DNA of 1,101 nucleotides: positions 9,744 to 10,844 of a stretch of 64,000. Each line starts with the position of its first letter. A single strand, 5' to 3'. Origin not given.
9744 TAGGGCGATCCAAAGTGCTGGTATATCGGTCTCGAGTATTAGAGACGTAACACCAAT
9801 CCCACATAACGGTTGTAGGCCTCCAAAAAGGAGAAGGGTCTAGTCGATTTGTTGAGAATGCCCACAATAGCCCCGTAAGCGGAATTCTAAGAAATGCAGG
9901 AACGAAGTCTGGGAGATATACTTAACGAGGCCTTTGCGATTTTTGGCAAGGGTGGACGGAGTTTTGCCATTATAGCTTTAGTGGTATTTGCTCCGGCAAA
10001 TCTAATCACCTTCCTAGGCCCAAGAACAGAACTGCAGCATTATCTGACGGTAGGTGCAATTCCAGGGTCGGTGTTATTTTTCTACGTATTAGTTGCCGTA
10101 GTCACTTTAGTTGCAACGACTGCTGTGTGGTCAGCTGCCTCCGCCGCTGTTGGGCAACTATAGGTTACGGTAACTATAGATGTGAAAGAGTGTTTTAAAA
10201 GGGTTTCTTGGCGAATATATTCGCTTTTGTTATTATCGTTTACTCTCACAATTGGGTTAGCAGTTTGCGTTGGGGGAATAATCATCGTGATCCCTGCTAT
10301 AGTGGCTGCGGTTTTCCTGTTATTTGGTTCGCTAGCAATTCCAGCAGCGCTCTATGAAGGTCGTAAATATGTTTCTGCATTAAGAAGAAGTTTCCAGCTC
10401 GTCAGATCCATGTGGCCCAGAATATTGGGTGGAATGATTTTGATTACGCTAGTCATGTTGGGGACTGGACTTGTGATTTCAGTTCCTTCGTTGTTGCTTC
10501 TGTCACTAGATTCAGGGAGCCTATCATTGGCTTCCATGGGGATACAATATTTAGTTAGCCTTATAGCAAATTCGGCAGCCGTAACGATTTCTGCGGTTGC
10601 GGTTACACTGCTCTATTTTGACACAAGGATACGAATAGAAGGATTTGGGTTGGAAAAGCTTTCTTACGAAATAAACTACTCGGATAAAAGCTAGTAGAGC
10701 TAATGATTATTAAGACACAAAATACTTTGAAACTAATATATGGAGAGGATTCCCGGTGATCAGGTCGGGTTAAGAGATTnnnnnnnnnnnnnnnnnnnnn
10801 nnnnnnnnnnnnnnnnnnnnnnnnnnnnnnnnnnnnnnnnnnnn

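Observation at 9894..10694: Membrane-protein gene wedged between rpsK and rpsD is split by one in-frame amber codon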

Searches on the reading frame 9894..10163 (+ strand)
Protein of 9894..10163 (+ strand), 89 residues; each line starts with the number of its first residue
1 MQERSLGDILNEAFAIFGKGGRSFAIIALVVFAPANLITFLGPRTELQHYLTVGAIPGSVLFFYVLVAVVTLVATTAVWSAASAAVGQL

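Call 4: search_protein_families(library=pfam, proteins=[window:9894-10160:+], max_evalue=1)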
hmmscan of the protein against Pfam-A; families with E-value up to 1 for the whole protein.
seq(89 aa): 0 families

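Call 11: find_encoding_contigs(protein=window:9894-10163:+, flank=3000, max_places=10)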
Protein window:9894-10163:+ (89 aa): no gene with exactly this product is on record in the collection.

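Call 46: list_cluster_members(proteins=[L019:1482-2279:+, window:9894-10160:+, window:10182-10691:+])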
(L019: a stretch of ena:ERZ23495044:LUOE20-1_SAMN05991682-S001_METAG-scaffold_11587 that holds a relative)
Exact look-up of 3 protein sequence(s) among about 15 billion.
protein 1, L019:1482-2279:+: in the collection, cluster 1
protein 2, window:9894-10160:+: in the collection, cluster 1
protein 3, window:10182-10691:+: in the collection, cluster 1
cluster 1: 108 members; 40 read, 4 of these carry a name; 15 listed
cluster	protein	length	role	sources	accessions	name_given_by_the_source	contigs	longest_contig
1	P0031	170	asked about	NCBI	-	-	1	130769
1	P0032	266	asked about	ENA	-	-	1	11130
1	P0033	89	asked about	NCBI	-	-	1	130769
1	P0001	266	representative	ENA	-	-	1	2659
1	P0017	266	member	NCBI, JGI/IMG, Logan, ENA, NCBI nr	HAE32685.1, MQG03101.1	MAG: hypothetical protein FI713_05195 [SAR202 cluster bacterium] | hypothetical protein [SAR202 cluster bacterium]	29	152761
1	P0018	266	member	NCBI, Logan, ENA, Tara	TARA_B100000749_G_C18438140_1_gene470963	strand:- start:1677 stop:2477 length:801 start_codon:yes stop_codon:yes gene_type:complete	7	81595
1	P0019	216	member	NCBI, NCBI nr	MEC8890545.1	MAG: hypothetical protein VX426_02275, partial [Chloroflexota bacterium] | hypothetical protein [Chloroflexota bacterium]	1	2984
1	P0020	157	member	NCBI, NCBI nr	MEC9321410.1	MAG: hypothetical protein VX869_04455, partial [Chloroflexota bacterium] | hypothetical protein [Chloroflexota bacterium]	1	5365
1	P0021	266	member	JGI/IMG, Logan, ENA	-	-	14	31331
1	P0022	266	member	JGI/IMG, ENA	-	-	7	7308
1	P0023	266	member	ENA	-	-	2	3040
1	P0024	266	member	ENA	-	-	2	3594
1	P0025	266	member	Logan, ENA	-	-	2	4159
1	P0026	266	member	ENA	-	-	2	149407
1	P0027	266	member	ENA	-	-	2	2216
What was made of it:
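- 9894..10163 (+): N-terminal fragment ORF (89 aa; helices 1-2) ending at the amber codon. This exact product is on record from one NCBI contig only (call 46).
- The amber allele is on record from only one contig among about 15 billion proteins (call 46). The source's gene calls list an 89-aa and a 170-aa product (call 46).
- Tried and rejected: The products themselves are on record from one NCBI contig of 130,769 bp (call 46).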

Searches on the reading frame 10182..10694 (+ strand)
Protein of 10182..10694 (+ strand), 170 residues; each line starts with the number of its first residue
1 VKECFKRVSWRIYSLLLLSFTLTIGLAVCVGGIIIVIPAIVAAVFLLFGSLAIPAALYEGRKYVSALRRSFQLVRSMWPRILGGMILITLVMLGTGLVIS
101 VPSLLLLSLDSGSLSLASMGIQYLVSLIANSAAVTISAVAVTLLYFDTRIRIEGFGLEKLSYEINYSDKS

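Call 4: search_protein_families(library=pfam, proteins=[window:10182-10691:+], max_evalue=1)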
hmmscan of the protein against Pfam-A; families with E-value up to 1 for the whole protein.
seq(170 aa): 2 families
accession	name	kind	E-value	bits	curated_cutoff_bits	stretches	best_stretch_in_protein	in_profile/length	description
PF10110.14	GPDPase_memb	-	0.00039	19.7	29.6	1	41-147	171-284/321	Membrane domain of glycerophosphoryl diester phosphodiesterase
PF24400.1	DUF7544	-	0.075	12.7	27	1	24-144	149-264/302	Family of unknown function (DUF7544)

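Call 28: find_encoding_contigs(protein=window:10182-10694:+, flank=3000, max_places=10)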
Protein window:10182-10694:+ (170 aa): no gene with exactly this product is on record in the collection.
